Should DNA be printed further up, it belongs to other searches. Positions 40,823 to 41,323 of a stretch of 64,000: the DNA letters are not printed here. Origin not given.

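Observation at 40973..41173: Unannotated 66-aa gene inserted between atpD and atpC, in frame with atpD across TAA-TAT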

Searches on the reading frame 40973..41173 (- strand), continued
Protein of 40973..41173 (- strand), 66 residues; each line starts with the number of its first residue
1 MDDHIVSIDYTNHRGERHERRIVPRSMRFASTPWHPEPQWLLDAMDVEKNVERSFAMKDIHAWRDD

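Call 26: search_dna_similar(query=window:40976-41173:-, collection=phages, mode=protein, max_evalue=0.001, max_rows=30)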
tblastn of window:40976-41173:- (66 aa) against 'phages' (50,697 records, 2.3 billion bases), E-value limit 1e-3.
Records with a match: 300; places in all: 300; records where one place covers at least 80% of the query: 252.
Best place of each record, by identity: <60% 300.
By first word of the organism name: Escherichia 182; Salmonella 21; Campylobacter 20; Aeromonas 19; Cronobacter 11; Rhizobium 10; Bacillus 10; Erwinia 6; Shigella 4; Caulobacter 3; and 9 more.
By host as written in the record: Escherichia coli 76; - 18; Campylobacter jejuni 18; Escherichia coli K-12 14; Aeromonas hydrophila 13; Escherichia coli K-12 MG1655 12; Cronobacter sakazakii 9; Escherichia coli O157:H7 6; and 81 more.
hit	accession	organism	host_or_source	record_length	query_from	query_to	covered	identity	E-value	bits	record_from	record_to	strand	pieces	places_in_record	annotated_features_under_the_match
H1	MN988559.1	Rhizobium phage RHph_TM39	R. phaseoli S20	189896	5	62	88%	52.5%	3e-12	64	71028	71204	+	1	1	hypothetical protein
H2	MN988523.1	Rhizobium phage RHph_TM2_3B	Rhizobium phaseoli T2_3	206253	5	62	88%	52.5%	3e-12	64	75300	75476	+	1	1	hypothetical protein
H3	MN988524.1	Rhizobium phage RHph_TM3_3_6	Rhizobium phaseoli T3_6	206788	5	62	88%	52.5%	3e-12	64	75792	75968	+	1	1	hypothetical protein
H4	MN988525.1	Rhizobium phage RHph_Y65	Rhizobium phaseoli INC1-2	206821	5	62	88%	52.5%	3e-12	64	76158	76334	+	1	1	hypothetical protein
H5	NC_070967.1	Rhizobium phage RHph_Y65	Rhizobium phaseoli INC1-2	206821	5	62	88%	52.5%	3e-12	64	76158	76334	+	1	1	hypothetical protein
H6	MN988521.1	Rhizobium phage RHph_TM30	Rhizobium sp. N941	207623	5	62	88%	52.5%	3e-12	64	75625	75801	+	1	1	hypothetical protein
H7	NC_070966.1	Rhizobium phage RHph_TM30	Rhizobium sp. N941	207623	5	62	88%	52.5%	3e-12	64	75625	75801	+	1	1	hypothetical protein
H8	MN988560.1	Rhizobium phage RHph_TM21B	R. phaseoli INC 1-2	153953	5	62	88%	52.5%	3e-12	64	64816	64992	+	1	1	hypothetical protein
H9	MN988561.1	Rhizobium phage RHph_TM61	R. etli NXC12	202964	5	62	88%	52.5%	3e-12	64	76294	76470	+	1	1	hypothetical protein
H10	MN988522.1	Rhizobium phage RHph_TM40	Rhizobium leg. CIAT894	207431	5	62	88%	52.5%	3e-12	64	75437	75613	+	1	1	hypothetical protein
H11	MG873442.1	Salmonella phage SE131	Salmonella enterica subsp. enterica ...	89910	8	60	80%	56.6%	2e-13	67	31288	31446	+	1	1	hypothetical protein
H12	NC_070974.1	Salmonella phage SE131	Salmonella enterica subsp. enterica ...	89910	8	60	80%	56.6%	2e-13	67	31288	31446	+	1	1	hypothetical protein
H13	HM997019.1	Salmonella phage 7-11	Salmonella enterica subsp. enterica ...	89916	8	60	80%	56.6%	2e-13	67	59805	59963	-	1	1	hypothetical protein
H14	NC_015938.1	Salmonella phage 7-11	Salmonella enterica subsp. enterica ...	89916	8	60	80%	56.6%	2e-13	67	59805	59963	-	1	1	hypothetical protein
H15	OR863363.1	Salmonella phage SeKF_80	Wastewater effluent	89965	8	60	80%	56.6%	2e-13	67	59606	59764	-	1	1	HNH endonuclease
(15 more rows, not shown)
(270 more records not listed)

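Call 28: search_dna_similar(query=window:40976-41173:-, collection=phages, mode=protein, max_evalue=0.001, max_rows=40, rows=spread)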
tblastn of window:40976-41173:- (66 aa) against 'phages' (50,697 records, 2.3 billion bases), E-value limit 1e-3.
Records with a match: 300; places in all: 300; records where one place covers at least 80% of the query: 252.
Best place of each record, by identity: <60% 300.
By first word of the organism name: Escherichia 182; Salmonella 21; Campylobacter 20; Aeromonas 19; Cronobacter 11; Rhizobium 10; Bacillus 10; Erwinia 6; Shigella 4; Caulobacter 3; and 9 more.
By host as written in the record: Escherichia coli 76; - 18; Campylobacter jejuni 18; Escherichia coli K-12 14; Aeromonas hydrophila 13; Escherichia coli K-12 MG1655 12; Cronobacter sakazakii 9; Escherichia coli O157:H7 6; and 81 more.
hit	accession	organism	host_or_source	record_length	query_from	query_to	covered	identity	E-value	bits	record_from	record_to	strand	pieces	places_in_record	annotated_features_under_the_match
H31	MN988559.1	Rhizobium phage RHph_TM39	R. phaseoli S20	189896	5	62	88%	52.5%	3e-12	64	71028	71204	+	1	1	hypothetical protein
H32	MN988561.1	Rhizobium phage RHph_TM61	R. etli NXC12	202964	5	62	88%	52.5%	3e-12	64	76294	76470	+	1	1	hypothetical protein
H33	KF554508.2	Bacillus phage CP-51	Bacillus cereus HER1399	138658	1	60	91%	46.7%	6e-7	49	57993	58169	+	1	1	hypothetical protein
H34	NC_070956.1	Aeromonas phage LAh10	Aeromonas hydrophila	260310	10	60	77%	53.8%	9e-10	57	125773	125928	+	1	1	hypothetical protein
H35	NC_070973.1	Cronobacter phage A24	Cronobacter sp.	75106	8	60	80%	50.9%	2e-9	56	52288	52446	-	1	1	WYL domain-containing protein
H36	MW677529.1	Rhodobacter phage RcZahn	Rhodobacter capsulatus YW1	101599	6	60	83%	47.3%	2e-11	62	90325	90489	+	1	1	130: WYL domain protein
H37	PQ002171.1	Salmonella phage vB_Sen_SG_WM_SEW_6S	Salmonella enterica subsp. enterica ...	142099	10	60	77%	49.0%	6e-8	52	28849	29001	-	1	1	hypothetical protein | endonuclease VII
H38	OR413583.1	Salmonella phage SPLA5a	Salmonella enterica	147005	10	60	77%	49.0%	6e-8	52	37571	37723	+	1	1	hypothetical protein | endonuclease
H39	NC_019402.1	Cronobacter phage vB_CsaP_GAP52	Cronobacter sakazakii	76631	8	60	80%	47.2%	9e-9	55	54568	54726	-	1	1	hypothetical protein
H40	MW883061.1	Escherichia phage vB_EcoM_SYGMH1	Escherichia coli min27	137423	1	60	91%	40.0%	3e-7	50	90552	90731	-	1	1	packaging and recombination endonuclease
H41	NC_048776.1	Aeromonas phage LAh_9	Aeromonas hydrophila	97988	8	61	82%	42.6%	3e-8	53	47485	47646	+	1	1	hypothetical protein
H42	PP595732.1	Salmonella phage SalP219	Salmonella enterica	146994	10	60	77%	45.1%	8e-7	49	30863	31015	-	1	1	hypothetical protein (x2)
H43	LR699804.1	Escherichia phage rV5_ev146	-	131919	1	60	91%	38.3%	4e-7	50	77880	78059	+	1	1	Phage protein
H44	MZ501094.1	Escherichia phage MaxTheCat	Escherichia coli K-12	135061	1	60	91%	38.3%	7e-7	49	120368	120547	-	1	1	hypothetical protein | packaging and recombination endonuclease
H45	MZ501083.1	Escherichia phage JohannBauhin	Escherichia coli K-12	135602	1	60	91%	38.3%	7e-7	49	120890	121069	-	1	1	hypothetical protein | packaging and recombination endonuclease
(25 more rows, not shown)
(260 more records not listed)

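Call 29: get_annotated_region(hit=H15, flank=3000)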
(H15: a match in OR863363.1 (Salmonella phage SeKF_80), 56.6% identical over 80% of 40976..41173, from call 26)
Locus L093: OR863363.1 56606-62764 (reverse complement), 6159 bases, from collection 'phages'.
description: Salmonella phage SeKF_80, complete genome.
organism: Salmonella phage SeKF_80 (NCBI taxid 3113360)
taxonomy: Viruses; Duplodnaviria; Heunggongvirae; Uroviricota; Caudoviricetes; Grimontviridae; Moazamivirus
host: -; source: Wastewater effluent; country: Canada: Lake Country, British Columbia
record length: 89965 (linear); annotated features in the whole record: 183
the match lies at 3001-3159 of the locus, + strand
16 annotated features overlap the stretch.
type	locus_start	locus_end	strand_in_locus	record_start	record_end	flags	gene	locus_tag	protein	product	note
CDS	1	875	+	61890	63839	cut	-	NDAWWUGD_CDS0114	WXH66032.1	L-glutamine-D-fructose-6-phosphate aminotransferase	-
CDS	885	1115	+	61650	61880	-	-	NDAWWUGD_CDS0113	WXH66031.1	hypothetical protein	-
CDS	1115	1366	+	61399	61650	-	-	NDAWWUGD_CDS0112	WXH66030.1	hypothetical protein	-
CDS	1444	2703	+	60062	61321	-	-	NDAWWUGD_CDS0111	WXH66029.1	ribosomal protein S6 glutaminyl transferase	-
CDS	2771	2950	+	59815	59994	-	-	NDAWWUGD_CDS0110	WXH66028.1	hypothetical protein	-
CDS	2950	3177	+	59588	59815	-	-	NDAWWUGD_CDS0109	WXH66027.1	HNH endonuclease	-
CDS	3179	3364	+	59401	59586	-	-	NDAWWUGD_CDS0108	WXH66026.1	hypothetical protein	-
CDS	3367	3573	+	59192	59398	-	-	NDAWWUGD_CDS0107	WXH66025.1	hypothetical protein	-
CDS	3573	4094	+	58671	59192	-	-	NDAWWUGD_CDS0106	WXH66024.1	hypothetical protein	-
CDS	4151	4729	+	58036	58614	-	-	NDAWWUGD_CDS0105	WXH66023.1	hypothetical protein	-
CDS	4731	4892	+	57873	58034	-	-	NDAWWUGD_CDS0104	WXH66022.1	hypothetical protein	-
CDS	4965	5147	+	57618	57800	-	-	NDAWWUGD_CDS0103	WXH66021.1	hypothetical protein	-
CDS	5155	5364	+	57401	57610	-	-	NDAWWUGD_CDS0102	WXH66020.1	hypothetical protein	-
CDS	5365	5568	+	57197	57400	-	-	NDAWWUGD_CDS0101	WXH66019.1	hypothetical protein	-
CDS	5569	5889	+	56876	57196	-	-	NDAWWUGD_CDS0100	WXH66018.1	hypothetical protein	-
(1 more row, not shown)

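Call 33: predict_structure(alignment_id=A1)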
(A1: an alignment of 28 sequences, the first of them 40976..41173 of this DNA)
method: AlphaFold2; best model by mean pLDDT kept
length: 66 residues; sequences in the alignment: 28
mean_pLDDT: 94.1   pTM: 0.78
mean pLDDT of the five models: 94.1, 93.4, 92.9, 92.9, 92.4
residues with pLDDT >= 90: 56; 70-90: 8; 50-70: 2; < 50: 0
segments of 3 or more residues with pLDDT < 50: none
pLDDT, mean of each block of 10 residues (from residue 1): 88 94 97 92 96 96 95
secondary structure, 60 per line:
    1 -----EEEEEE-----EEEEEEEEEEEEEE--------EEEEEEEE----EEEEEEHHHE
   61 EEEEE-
elements in order: E6-11 E17-30 E39-46 E51-56 E60-65

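Call 36: fold_search(model_id=the predicted structure, library=pdb)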
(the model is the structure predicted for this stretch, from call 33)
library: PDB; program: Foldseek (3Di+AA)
matches with E <= 10: 882; with E <= 0.001: 0
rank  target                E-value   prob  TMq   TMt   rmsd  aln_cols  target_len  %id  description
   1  7qfz_G                1.4e-03  1.00  0.73  0.18   2.9        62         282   21  BrxR, a WYL-domain containing transcriptional regulator (released 2022-05-18)
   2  7qfz_D                1.6e-03  1.00  0.77  0.18   1.8        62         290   21  BrxR, a WYL-domain containing transcriptional regulator (released 2022-05-18)
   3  7qfz_A                1.7e-03  1.00  0.77  0.19   1.8        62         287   21  BrxR, a WYL-domain containing transcriptional regulator (released 2022-05-18)
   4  7qfz_H                1.7e-03  1.00  0.77  0.20   1.8        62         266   21  BrxR, a WYL-domain containing transcriptional regulator (released 2022-05-18)
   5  7qfz_C                1.7e-03  1.00  0.73  0.18   2.8        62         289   21  BrxR, a WYL-domain containing transcriptional regulator (released 2022-05-18)
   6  7qfz_E                2.1e-03  1.00  0.77  0.19   1.9        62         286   21  BrxR, a WYL-domain containing transcriptional regulator (released 2022-05-18)
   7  7qfz_B                2.1e-03  1.00  0.77  0.19   1.8        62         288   21  BrxR, a WYL-domain containing transcriptional regulator (released 2022-05-18)
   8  7t8k_B                3.5e-03  1.00  0.79  0.20   2.2        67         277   15  BrxR from Acinetobacter BREX type I phage restriction system bound to DNA (released 2022-05-18)
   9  9fnd_Y                3.7e-03  1.00  0.70  0.16   3.5        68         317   18  Transcriptional activator PafBC bound to mycobacterial RNA polymerase (released 2025-02-12)
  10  6sj9_A                6.7e-03  1.00  0.72  0.08   3.4        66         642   18  Proteasome accessory factor B/C (PafBC) of Arthrobacter aurescens (released 2019-10-16)
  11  7tb5                  8.9e-03  1.00  0.77  0.21   2.8        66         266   15  Structure of P. aeruginosa PA17 CapW (released 2022-01-19)
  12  6sj9_B                8.9e-03  1.00  0.74  0.08   1.8        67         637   19  Proteasome accessory factor B/C (PafBC) of Arthrobacter aurescens (released 2019-10-16)
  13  7t8l_B                9.4e-03  1.00  0.70  0.18   3.2        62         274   16  BrxR from Acinetobacter BREX type I phage restriction system (released 2022-05-18)
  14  7t8l_A                1.2e-02  1.00  0.71  0.18   3.2        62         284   16  BrxR from Acinetobacter BREX type I phage restriction system (released 2022-05-18)
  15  7t8k_A                1.4e-02  1.00  0.73  0.18   2.3        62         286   16  BrxR from Acinetobacter BREX type I phage restriction system bound to DNA (released 2022-05-18)
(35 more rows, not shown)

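Call 38: search_solved_structures(query=A1, max_evalue=10, show_alignments=5)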
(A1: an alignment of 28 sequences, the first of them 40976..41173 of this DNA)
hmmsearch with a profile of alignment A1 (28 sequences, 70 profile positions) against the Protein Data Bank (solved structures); distinct sequences matched with E-value up to 10: 5.
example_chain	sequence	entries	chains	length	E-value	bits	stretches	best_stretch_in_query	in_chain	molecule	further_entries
4fbo_A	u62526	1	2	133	0.0069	19.5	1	33-49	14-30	Pseudomonas fluorescens agglutinin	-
4gk9_A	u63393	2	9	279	0.17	15.1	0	33-44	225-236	agglutinin (BOA) | Burkholderia oklahomensis agglutinin (BOA)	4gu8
7dc0_A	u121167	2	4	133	0.25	14.6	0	33-51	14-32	Lectin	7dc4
7qfz_A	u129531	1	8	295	0.33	14.2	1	5-66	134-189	WYL domain-containing protein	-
9c5g_A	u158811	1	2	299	0.92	12.7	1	7-65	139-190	CapW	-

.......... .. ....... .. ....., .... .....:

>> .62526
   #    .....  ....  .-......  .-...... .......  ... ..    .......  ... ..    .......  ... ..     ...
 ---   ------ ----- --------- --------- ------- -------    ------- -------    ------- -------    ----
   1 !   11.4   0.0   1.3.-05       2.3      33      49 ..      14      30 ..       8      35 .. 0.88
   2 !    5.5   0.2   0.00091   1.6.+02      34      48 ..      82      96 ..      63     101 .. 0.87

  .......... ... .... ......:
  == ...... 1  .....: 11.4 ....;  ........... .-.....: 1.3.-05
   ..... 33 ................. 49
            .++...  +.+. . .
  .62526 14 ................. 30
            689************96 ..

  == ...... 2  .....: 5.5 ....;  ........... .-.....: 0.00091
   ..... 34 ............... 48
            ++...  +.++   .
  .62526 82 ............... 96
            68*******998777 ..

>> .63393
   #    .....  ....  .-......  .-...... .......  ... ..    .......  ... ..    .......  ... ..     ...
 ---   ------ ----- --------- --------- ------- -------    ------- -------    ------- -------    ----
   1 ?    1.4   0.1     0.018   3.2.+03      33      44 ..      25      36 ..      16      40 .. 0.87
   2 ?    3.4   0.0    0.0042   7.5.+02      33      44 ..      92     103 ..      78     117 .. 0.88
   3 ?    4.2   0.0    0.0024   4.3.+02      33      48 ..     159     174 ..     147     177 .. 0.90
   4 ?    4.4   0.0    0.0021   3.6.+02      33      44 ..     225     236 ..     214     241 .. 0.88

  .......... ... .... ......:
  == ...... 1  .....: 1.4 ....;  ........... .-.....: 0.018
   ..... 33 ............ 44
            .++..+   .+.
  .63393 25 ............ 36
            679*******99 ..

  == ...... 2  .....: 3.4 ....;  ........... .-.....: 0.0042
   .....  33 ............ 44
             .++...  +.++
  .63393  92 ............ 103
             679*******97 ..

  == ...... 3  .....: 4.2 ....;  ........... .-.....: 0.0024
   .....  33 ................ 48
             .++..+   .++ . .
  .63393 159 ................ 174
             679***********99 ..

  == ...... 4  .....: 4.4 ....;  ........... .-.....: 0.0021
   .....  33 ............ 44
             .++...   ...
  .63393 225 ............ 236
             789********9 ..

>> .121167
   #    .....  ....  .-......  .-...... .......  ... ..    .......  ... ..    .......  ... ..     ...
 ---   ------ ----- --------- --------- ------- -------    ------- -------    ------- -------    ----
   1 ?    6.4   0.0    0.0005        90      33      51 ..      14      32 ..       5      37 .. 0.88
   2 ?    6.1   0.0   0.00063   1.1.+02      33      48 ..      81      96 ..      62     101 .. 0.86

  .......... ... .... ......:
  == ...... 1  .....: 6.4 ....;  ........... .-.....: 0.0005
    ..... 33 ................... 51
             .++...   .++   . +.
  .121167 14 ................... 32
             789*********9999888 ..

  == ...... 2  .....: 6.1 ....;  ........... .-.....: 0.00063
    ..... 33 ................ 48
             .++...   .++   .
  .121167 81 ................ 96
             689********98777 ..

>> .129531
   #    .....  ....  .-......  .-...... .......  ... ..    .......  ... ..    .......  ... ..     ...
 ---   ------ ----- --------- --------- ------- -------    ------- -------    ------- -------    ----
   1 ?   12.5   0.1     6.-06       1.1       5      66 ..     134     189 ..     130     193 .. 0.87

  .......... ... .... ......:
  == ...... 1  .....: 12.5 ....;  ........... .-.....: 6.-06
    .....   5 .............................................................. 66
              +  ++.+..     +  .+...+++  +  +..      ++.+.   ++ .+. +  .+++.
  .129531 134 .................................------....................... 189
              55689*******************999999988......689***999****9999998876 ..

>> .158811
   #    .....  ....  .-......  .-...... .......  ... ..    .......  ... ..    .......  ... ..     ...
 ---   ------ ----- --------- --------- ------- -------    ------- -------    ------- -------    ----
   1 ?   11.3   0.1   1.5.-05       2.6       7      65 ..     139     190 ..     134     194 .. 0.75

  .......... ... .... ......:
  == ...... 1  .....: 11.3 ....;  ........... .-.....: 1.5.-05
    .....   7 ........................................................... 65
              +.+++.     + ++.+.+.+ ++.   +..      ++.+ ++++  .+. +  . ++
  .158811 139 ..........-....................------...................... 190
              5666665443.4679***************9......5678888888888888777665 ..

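Call 41: find_related_loci(query=A1, collection=viral_contigs, flank=3000)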
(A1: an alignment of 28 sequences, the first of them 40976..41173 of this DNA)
Query A1 (66 aa) in viral_contigs; peptide patterns used: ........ (x = any residue, [..] = any of these).
41 stretches matched a pattern; 22 encode a relative of the query (tblastn E <= 1e-3); 22 distinct loci.
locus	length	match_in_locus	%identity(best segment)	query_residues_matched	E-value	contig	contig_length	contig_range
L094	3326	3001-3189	60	3-65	1e-22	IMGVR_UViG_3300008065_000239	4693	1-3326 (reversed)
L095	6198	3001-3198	59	1-66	3e-21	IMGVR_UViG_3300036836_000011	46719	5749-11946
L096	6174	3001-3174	60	6-63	1e-20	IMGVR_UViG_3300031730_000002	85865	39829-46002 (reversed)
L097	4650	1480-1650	59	6-64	3e-19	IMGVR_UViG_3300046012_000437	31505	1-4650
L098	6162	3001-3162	63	8-61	1e-18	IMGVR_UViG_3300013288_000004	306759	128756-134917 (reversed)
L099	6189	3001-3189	52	1-63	6e-18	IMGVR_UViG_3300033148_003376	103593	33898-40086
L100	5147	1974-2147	57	6-63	7e-18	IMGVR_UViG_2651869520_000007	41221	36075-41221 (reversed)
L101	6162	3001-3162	61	8-61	1e-17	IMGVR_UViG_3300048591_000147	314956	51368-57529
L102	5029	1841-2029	48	1-63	4e-17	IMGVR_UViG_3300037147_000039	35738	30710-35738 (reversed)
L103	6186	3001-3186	53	2-63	4e-17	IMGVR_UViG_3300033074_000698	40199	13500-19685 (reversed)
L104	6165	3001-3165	49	6-60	4e-16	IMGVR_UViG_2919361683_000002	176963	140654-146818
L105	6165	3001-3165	49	6-60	7e-16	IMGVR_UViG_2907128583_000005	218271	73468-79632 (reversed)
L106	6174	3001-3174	55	6-63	7e-16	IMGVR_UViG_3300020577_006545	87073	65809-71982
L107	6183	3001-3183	51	4-63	9e-16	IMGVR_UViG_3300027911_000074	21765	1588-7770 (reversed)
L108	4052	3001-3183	51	4-63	9e-16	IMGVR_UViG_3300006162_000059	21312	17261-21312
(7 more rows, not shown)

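Call 45: search_protein_families(library=pfam, alignment_id=A2, max_evalue=0.001)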
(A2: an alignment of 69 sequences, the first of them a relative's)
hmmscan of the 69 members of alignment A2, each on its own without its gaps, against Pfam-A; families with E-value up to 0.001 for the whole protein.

A. member 1, L005:5098-5583:- (161 aa): 0 families

B. families by the number of members that match (of 69 scanned): 17 families
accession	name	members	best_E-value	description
PF03819.22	MazG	2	7.4e-07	MazG nucleotide pyrophosphohydrolase domain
PF00476.26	DNA_pol_A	1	6.9e-50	DNA polymerase family A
PF00186.24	DHFR_1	1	1.2e-35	Dihydrofolate reductase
PF05838.17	Glyco_hydro_108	1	1.7e-18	Glycosyl hydrolase 108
PF00589.27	Phage_integrase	1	1e-16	Phage integrase family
PF11672.13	DUF3268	1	2.3e-15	zinc-finger-containing domain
PF09374.15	PG_binding_3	1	2.2e-14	Predicted Peptidoglycan domain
PF19800.4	DUF6283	1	2.2e-08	Family of unknown function (DUF6283)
PF00154.27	RecA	1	4.1e-06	recA bacterial DNA recombination protein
PF01367.25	5_3_exonuc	1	1.1e-05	5'-3' exonuclease, C-terminal SAM fold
PF01503.22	PRA-PH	1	1.4e-05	Phosphoribosyl-ATP pyrophosphohydrolase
PF13173.12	AAA_14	1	0.0001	AAA domain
PF06745.19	ATPase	1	0.00018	KaiC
PF13280.12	WYL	1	0.00025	WYL domain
PF24883.2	NPHP3_N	1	0.00056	Nephrocystin 3, N-terminal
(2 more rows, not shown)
